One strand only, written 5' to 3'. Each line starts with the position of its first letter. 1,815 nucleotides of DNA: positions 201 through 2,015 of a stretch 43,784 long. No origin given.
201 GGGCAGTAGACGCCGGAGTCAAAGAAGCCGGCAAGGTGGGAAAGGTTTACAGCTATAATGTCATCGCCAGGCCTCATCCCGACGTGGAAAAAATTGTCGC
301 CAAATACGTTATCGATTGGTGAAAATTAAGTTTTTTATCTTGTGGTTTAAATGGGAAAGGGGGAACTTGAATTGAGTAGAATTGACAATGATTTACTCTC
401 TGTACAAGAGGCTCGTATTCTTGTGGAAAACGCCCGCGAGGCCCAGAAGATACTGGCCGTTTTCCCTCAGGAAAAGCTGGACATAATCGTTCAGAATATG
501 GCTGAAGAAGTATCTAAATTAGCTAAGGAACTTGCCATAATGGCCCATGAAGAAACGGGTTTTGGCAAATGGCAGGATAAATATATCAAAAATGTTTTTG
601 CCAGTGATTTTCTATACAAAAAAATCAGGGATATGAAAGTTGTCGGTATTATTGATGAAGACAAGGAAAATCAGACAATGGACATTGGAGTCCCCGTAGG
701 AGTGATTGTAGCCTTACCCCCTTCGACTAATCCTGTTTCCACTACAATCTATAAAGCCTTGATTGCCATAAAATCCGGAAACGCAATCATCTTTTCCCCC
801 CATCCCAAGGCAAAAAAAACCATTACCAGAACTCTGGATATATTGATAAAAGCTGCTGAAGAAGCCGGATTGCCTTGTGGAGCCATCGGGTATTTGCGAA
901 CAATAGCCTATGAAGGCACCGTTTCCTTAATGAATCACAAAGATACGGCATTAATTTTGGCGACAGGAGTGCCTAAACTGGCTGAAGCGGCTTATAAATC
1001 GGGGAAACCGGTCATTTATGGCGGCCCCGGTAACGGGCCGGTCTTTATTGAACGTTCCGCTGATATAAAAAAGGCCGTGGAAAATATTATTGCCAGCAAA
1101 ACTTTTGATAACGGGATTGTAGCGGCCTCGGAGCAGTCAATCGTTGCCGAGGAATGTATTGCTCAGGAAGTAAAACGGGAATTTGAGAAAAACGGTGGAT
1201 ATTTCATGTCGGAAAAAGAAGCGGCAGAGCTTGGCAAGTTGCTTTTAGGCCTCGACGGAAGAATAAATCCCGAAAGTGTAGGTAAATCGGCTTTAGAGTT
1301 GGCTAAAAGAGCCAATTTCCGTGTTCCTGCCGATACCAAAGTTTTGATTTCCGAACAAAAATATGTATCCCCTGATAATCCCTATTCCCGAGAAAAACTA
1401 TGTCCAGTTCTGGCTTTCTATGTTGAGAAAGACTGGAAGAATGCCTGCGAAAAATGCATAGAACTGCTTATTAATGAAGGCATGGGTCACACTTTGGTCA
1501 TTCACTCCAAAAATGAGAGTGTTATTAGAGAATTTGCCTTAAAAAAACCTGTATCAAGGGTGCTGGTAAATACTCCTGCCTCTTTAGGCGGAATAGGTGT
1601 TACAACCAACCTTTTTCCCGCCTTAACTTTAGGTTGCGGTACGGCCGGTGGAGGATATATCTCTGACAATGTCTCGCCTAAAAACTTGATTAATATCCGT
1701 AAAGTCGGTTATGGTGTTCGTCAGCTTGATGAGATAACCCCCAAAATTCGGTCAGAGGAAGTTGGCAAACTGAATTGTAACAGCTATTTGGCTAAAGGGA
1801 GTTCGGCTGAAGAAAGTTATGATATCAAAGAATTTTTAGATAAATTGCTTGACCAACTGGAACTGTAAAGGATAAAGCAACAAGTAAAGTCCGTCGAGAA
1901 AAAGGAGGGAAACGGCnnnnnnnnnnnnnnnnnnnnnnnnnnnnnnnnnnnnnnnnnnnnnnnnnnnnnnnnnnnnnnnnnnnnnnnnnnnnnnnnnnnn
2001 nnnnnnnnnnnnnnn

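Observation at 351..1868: The aldehyde dehydrogenase directly upstream of cutC lacks the catalytic cysteine and may be an encapsulated pseudoenzyme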

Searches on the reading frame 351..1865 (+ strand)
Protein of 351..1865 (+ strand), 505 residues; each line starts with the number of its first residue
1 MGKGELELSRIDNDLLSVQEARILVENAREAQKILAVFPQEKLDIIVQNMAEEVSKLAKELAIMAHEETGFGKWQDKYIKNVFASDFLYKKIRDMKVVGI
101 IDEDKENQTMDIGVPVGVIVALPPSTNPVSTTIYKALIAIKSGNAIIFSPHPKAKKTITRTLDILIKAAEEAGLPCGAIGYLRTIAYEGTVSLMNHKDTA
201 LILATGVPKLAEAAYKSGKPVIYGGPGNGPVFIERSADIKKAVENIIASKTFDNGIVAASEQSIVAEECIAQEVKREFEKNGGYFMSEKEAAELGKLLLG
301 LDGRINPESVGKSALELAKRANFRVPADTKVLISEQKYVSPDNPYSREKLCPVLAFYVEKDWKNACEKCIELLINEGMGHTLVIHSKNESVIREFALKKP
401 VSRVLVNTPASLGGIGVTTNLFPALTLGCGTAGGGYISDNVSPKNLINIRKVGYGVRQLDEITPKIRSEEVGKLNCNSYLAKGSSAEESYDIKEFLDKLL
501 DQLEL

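Call 8: search_protein_families(library=pfam, proteins=[window:351-1865:+])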
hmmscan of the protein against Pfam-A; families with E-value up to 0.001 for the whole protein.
window:351-1865:+ (505 aa): 1 family
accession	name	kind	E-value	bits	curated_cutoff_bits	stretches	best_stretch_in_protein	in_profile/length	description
PF00171.27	Aldedh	-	3.6e-23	82.3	23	1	19-279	29-290/461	Aldehyde dehydrogenase family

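Call 15: find_homologous_proteins(query=window:351-1865:+, max_evalue=1e-30)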
Query window:351-1865:+ (505 aa): 8000 proteins with E <= 1e-30 among 8000 candidates; the best 120 are listed.
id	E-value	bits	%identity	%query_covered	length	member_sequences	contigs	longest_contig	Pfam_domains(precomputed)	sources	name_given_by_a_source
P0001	0.0e+0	1093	100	99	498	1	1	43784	PF00171.28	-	-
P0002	7.0e-262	887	83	93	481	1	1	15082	PF00171.28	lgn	-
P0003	1.3e-251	853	78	96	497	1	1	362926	PF00171.28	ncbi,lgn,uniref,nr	ncbi:acetaldehyde dehydrogenase (acetylating) [Desulfosporosinus sp. Sb-LF]|uniref:acetaldehyde dehy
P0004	1.5e-250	850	78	96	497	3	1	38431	PF00171.28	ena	-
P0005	8.0e-250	848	77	96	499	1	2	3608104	PF00171.28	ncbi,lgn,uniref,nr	ncbi:acetaldehyde dehydrogenase (acetylating) [Desulforamulus reducens MI-1]|uniref:Acetaldehyde deh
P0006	1.9e-249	846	77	98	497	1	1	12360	PF00171.28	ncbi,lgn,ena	-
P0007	9.5e-249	844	78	96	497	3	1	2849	PF00171.28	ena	-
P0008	1.1e-248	844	76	98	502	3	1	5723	PF00171.28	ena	-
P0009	3.9e-248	842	78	96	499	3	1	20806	PF00171.28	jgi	-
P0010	6.8e-248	841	78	95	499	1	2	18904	PF00171.28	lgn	-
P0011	9.8e-248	841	78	96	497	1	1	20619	PF00171.28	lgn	-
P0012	5.7e-247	838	77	96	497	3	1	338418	PF00171.28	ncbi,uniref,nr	ncbi:acetaldehyde dehydrogenase (acetylating) [Desulfosporosinus nitroreducens]|uniref:Acetaldehyde 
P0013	7.5e-247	838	75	98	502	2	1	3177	PF00171.28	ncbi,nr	ncbi:MAG: acetaldehyde dehydrogenase (acetylating) [Bacillota bacterium]|nr:acetaldehyde dehydrogena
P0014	1.2e-246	837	77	98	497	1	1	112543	PF00171.28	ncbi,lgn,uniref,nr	ncbi:acetaldehyde dehydrogenase (acetylating) [Desulfohalotomaculum tongense]|uniref:acetaldehyde de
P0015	2.7e-246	836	80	92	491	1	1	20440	PF00171.28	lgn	-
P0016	5.7e-246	835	76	96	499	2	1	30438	PF00171.28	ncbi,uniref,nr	ncbi:acetaldehyde dehydrogenase (acetylating) [Desulfosporosinus sp. BG]|uniref:acetaldehyde dehydro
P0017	7.7e-246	834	76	98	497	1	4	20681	PF00171.28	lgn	-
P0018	2.2e-245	833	75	98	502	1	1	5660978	PF00171.28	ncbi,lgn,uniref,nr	ncbi:acetaldehyde dehydrogenase (acetylating) [Desulfosporosinus youngiae]|uniref:Acetaldehyde dehyd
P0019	2.4e-245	833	76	96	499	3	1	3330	PF00171.28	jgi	-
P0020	3.1e-245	833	76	98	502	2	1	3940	PF00171.28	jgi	jgi:acetaldehyde dehydrogenase (acetylating)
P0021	7.7e-245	831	79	92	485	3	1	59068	PF00171.28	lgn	-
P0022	7.9e-245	831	77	96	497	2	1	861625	PF00171.28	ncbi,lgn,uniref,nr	ncbi:acetaldehyde dehydrogenase (acetylating) [Desulfosporosinus fructosivorans]|uniref:Acetaldehyde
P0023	8.6e-245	831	76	96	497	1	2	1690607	PF00171.28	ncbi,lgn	ncbi:acetaldehyde dehydrogenase (acetylating) [Desulfotomaculum defluvii]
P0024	8.9e-245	831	76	96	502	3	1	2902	PF00171.28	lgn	-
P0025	1.1e-244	831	79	92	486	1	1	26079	PF00171.28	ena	-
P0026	2.3e-244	830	75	98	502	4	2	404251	PF00171.28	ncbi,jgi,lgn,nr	ncbi:MAG TPA: acetaldehyde dehydrogenase (acetylating) [Desulfosporosinus sp.]|nr:acetaldehyde dehyd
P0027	5.2e-244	828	75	98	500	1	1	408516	PF00171.28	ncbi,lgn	ncbi:MAG: acetaldehyde dehydrogenase (acetylating) [Bacillota bacterium]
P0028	9.5e-244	828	76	98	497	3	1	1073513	PF00171.28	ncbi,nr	ncbi:MAG: acetaldehyde dehydrogenase (acetylating) [Desulfosporosinus sp.]|nr:acetaldehyde dehydroge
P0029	1.0e-243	827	79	92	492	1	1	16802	PF00171.28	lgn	-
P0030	1.5e-243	827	76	98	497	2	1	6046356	PF00171.28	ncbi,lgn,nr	ncbi:acetaldehyde dehydrogenase (acetylating) [Sporomusa silvacetica]|nr:acetaldehyde dehydrogenase 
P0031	2.9e-243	826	81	90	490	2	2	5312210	PF00171.28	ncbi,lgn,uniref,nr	ncbi:acetaldehyde dehydrogenase (acetylating) [Sporomusa malonica]|uniref:Acetaldehyde dehydrogenase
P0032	4.9e-243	825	81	90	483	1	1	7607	PF00171.28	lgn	-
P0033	6.3e-243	825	75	98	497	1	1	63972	PF00171.28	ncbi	ncbi:acetaldehyde dehydrogenase (acetylating) [Peptococcaceae bacterium 1198_IL3148]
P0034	7.9e-243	825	81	90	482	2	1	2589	PF00171.28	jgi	-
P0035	8.9e-243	824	77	93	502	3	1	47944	PF00171.28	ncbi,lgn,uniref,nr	ncbi:acetaldehyde dehydrogenase (acetylating) [Desulforamulus aeronauticus]|uniref:Acetaldehyde dehy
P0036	8.9e-243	824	76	98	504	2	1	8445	PF00171.28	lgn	-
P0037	2.5e-242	823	79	91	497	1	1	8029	PF00171.28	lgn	-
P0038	3.7e-242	822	75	99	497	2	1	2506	PF00171.28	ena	-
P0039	8.2e-242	821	80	92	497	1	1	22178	PF00171.28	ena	-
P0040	1.2e-241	821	76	95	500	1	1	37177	PF00171.28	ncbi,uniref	ncbi:acetaldehyde dehydrogenase (acetylating) [Desulfotomaculum sp. 1211_IL3151]|uniref:acetaldehyde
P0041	1.7e-241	820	80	92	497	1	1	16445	PF00171.28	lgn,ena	-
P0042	3.0e-241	819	76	96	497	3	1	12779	PF00171.28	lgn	-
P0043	1.4e-240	817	77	91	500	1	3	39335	PF00171.28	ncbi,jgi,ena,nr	ncbi:MAG: acetaldehyde dehydrogenase (acetylating) [Firmicutes bacterium]|nr:acetaldehyde dehydrogen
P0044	2.0e-240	817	77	92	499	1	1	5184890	PF00171.28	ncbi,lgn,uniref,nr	ncbi:acetaldehyde dehydrogenase (acetylating) [Sporomusa termitida]|uniref:Aldehyde-alcohol dehydrog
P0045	5.5e-240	815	78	92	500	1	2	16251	PF00171.28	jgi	jgi:acetaldehyde dehydrogenase (acetylating)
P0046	9.2e-240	814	75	98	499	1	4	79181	PF00171.28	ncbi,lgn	ncbi:MAG: acetaldehyde dehydrogenase (acetylating) [Bacillota bacterium]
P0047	1.0e-239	814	74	98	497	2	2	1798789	PF00171.28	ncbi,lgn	ncbi:acetaldehyde dehydrogenase (acetylating) [Desulfotomaculum varum]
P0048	1.4e-239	814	74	96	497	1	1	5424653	PF00171.28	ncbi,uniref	ncbi:acetaldehyde dehydrogenase (acetylating) [Desulfosporosinus sp. SB140]|uniref:acetaldehyde dehy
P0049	2.9e-239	813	78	92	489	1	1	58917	PF00171.28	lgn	-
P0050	3.2e-239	813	74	98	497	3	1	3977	PF00171.28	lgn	-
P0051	4.9e-239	812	80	90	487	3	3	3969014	PF00171.28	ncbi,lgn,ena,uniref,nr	ncbi:acetaldehyde dehydrogenase (acetylating) [Desulforamulus ruminis]|uniref:Acetaldehyde dehydroge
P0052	8.0e-239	811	75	98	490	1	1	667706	PF00171.28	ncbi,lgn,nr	ncbi:MAG: acetaldehyde dehydrogenase (acetylating) [Firmicutes bacterium]|nr:acetaldehyde dehydrogen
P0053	8.1e-238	808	74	96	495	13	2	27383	PF00171.28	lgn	-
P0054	1.5e-237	807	78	92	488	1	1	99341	PF00171.28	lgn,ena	-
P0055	6.3e-237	805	74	98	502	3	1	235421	PF00171.28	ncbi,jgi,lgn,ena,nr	ncbi:MAG: acetaldehyde dehydrogenase (acetylating) [Firmicutes bacterium]|nr:acetaldehyde dehydrogen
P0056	3.0e-236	803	73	99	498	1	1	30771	PF00171.28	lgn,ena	-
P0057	4.8e-236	802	76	92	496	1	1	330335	PF00171.28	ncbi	ncbi:MAG: acetaldehyde dehydrogenase (acetylating) [Peptococcaceae bacterium]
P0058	4.9e-236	802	75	98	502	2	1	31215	PF00171.28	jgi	jgi:acetaldehyde dehydrogenase (acetylating)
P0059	8.1e-236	801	79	90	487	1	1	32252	PF00171.28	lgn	-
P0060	1.9e-235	800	79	90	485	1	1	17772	PF00171.28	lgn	-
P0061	2.2e-235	800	76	90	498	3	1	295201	PF00171.28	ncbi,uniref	ncbi:acetaldehyde dehydrogenase (acetylating) [Desulfitobacterium sp. THU1]|uniref:acetaldehyde dehy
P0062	2.2e-235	800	79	90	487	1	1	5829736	PF00171.28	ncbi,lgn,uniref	ncbi:Aldehyde-alcohol dehydrogenase [Sporomusa rhizae]|uniref:acetaldehyde dehydrogenase (acetylatin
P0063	3.4e-235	799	73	98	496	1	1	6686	PF00171.28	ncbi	ncbi:acetaldehyde dehydrogenase (acetylating) [Peptococcaceae bacterium 1198_IL3148]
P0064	4.1e-235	799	76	90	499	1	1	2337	PF00171.28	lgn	-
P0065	4.6e-235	799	75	92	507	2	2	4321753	PF00171.28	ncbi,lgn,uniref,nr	ncbi:acetaldehyde dehydrogenase (acetylating) [Desulfitobacterium dehalogenans ATCC 51507]|uniref:Ac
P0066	1.1e-234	798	75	93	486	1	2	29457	PF00171.28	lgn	-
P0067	1.4e-234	797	74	98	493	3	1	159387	PF00171.28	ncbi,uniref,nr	ncbi:acetaldehyde dehydrogenase (acetylating) [Desulfosporosinus sp. HMP52]|uniref:acetaldehyde dehy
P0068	3.9e-234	796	72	98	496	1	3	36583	PF00171.28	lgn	-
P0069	9.2e-234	795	78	90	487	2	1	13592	PF00171.28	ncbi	-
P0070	9.6e-234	795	77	90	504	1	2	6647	PF00171.28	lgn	-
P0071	1.0e-233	795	73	98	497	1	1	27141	PF00171.28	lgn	-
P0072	1.0e-233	795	79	89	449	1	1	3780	PF00171.28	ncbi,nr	ncbi:MAG: acetaldehyde dehydrogenase (acetylating), partial [Firmicutes bacterium]|nr:acetaldehyde d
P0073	1.4e-233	794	77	90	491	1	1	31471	PF00171.28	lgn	-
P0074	2.5e-233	793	76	90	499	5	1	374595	PF00171.28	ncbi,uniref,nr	ncbi:aldehyde-alcohol dehydrogenase [Desulfosporosinus acididurans]|uniref:Aldehyde-alcohol dehydrog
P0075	4.7e-233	792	76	91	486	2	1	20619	PF00171.28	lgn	-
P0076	4.8e-233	792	73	98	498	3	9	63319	PF00171.28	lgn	-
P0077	7.6e-233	792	73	98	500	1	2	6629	PF00171.28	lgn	-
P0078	7.7e-233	792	76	92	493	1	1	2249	PF00171.28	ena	-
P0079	1.1e-232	791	76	93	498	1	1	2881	PF00171.28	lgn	-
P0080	3.8e-232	789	77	90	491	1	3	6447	PF00171.28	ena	-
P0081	7.8e-232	788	79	90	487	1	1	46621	PF00171.28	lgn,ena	-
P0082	8.5e-232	788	73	98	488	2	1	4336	PF00171.28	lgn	-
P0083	1.1e-230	784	75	92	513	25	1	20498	PF00171.28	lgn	-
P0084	1.2e-230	784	73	94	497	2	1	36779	PF00171.28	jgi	jgi:acetaldehyde dehydrogenase (acetylating)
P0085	4.3e-230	783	75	91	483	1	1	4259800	PF00171.28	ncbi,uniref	ncbi:acetaldehyde dehydrogenase (acetylating) [Desulfitobacterium sp. Sab5]|uniref:acetaldehyde dehy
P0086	5.1e-230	782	75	90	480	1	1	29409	PF00171.28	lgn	-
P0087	6.3e-230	782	72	98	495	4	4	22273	PF00171.28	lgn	-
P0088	7.5e-230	782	74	92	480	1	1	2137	PF00171.28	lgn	-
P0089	8.0e-230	782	75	91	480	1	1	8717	PF00171.28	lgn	-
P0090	1.6e-229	781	76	90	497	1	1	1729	PF00171.28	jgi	jgi:acetaldehyde dehydrogenase (acetylating)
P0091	6.3e-229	779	75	90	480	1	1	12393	PF00171.28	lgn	-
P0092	2.5e-228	777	74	92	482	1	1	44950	PF00171.28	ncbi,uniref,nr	ncbi:acetaldehyde dehydrogenase (acetylating) [Desulfitobacterium sp.]|uniref:acetaldehyde dehydroge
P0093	2.8e-228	777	72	96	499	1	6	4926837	PF00171.28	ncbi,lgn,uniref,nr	ncbi:acetaldehyde dehydrogenase (acetylating) [Desulfosporosinus acidiphilus SJ4]|uniref:Acetaldehyd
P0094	4.1e-227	773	73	92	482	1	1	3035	PF00171.28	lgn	-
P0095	9.9e-227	771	74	91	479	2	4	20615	PF00171.28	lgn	-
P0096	2.8e-226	770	75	90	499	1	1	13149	PF00171.28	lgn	-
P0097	1.1e-225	768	74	90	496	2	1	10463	PF00171.28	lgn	-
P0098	4.9e-225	766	70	98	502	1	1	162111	PF00171.28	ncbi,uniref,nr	ncbi:acetaldehyde dehydrogenase (acetylating) [Desulfosporosinus sp. PR]|uniref:acetaldehyde dehydro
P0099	2.3e-224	764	70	98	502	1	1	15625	PF00171.28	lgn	-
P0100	2.0e-222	757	73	90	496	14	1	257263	PF00171.28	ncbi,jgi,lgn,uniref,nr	ncbi:acetaldehyde dehydrogenase (acetylating) [Anaerospora hongkongensis]|uniref:acetaldehyde dehydr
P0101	2.7e-220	750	70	98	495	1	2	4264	PF00171.28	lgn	-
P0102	1.1e-219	748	74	90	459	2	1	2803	PF00171.28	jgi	jgi:acetaldehyde dehydrogenase (acetylating)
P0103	3.7e-219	746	72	90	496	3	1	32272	PF00171.28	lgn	-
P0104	1.2e-216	738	69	98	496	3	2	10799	PF00171.28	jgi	jgi:acetaldehyde dehydrogenase (acetylating)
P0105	2.5e-216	737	68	98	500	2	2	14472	PF00171.28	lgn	-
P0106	9.8e-216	735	74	90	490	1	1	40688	PF00171.28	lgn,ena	-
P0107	3.5e-215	733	68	98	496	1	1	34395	PF00171.28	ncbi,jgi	jgi:acetaldehyde dehydrogenase (acetylating)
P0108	1.2e-213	728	67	98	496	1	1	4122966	PF00171.28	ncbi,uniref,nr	ncbi:aldehyde dehydrogenase family protein [Tepidibacter hydrothermalis]|uniref:Aldehyde dehydrogena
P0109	1.9e-213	728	67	98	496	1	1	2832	PF00171.28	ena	-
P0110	4.7e-211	720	69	92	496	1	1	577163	PF00171.28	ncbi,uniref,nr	ncbi:aldehyde dehydrogenase family protein [Alkaliphilus sp. MSJ-5]|uniref:Aldehyde dehydrogenase fa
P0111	3.1e-210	717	66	98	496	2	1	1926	PF00171.28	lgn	-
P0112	1.2e-209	715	75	85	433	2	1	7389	PF00171.28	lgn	-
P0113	1.4e-209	715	69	92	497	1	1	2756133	PF00171.28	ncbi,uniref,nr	ncbi:aldehyde dehydrogenase family protein [Crassaminicella indica]|uniref:Aldehyde dehydrogenase fa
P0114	7.0e-209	713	66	98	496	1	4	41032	PF00171.28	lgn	-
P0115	7.2e-209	713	69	91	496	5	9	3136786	PF00171.28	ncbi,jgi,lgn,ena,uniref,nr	ncbi:aldehyde dehydrogenase family protein [Clostridium sp. WLY-B-L2]|jgi:acetaldehyde dehydrogenase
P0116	3.0e-208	711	68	92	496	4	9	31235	PF00171.28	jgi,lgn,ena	jgi:acetaldehyde dehydrogenase (acetylating)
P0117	1.1e-207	709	65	98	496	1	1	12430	PF00171.28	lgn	-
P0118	1.9e-207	708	64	98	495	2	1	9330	PF00171.28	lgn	-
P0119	2.5e-207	707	65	98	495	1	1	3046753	PF00171.28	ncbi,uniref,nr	ncbi:aldehyde dehydrogenase family protein [Crassaminicella thermophila]|uniref:Aldehyde dehydrogena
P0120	7.8e-207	706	70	90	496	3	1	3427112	PF00171.28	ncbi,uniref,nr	ncbi:aldehyde dehydrogenase family protein [Alkaliphilus sp. B6464]|uniref:aldehyde dehydrogenase fa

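Call 21: search_protein_families(library=ncbifam, proteins=[window:351-1865:+])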
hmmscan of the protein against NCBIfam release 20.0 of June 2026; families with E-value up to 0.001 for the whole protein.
window:351-1865:+ (505 aa): 34 families (the best 25 are shown)
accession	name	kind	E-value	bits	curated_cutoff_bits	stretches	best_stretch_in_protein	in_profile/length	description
TIGR02518.1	EutH_ACDH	equivalog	9.1e-197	654.7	620.1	1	12-500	1-484/488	acetaldehyde dehydrogenase (acetylating)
NF010378.0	PRK13805.1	equivalog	1.7e-151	505.9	951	1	17-453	12-450/872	bifunctional acetaldehyde-CoA/alcohol dehydrogenase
NF047625.1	AcylSulfactDhSauS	equivalog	7.2e-89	298.7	600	1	23-456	8-444/464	acylating sulfoacetaldehyde dehydrogenase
NF011927.0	PRK15398.1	subfamily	9.2e-70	235.6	403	1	25-435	42-443/465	aldehyde dehydrogenase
NF001221.0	PRK00197.1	equivalog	2.3e-17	62.8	289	1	104-408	102-369/418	glutamate-5-semialdehyde dehydrogenase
NF040648.1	lactal_redase_Meth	equivalog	3.6e-15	55.9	650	1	17-278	31-294/463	lactaldehyde dehydrogenase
TIGR01804.1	BADH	equivalog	1e-14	53.9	668.6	1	25-275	41-293/467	betaine-aldehyde dehydrogenase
TIGR00407.1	proA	equivalog_domain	1.6e-13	50.3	317.45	1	109-277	97-264/398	glutamate-5-semialdehyde dehydrogenase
NF040792.1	glyc_ald_dh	equivalog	2.7e-12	46.4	760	1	46-298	65-320/488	D-glyceraldehyde dehydrogenase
NF042993.1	AlphKGSA_gudD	equivalog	2.1e-11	43.3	770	1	25-275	48-300/481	alpha-ketoglutaric semialdehyde dehydrogenase GucD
NF050084.1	pip_6_carb_DH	equivalog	2.8e-11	43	730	1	18-279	18-284/475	L-piperidine-6-carboxylate dehydrogenase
TIGR01780.1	SSADH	subfamily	3.4e-11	42.7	646.35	1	16-278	16-280/448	succinate-semialdehyde dehydrogenase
TIGR01237.1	D1pyr5carbox2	equivalog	3.4e-11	42.6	659.65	1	16-290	66-349/511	L-glutamate gamma-semialdehyde dehydrogenase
NF007352.0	PRK09847.1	equivalog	6.7e-11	41.3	850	1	47-279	87-323/495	aldehyde dehydrogenase PuuC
NF052305.1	DioxValDhHalo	equivalog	1e-10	41.2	750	1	19-272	43-299/483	2,5-dioxovalerate dehydrogenase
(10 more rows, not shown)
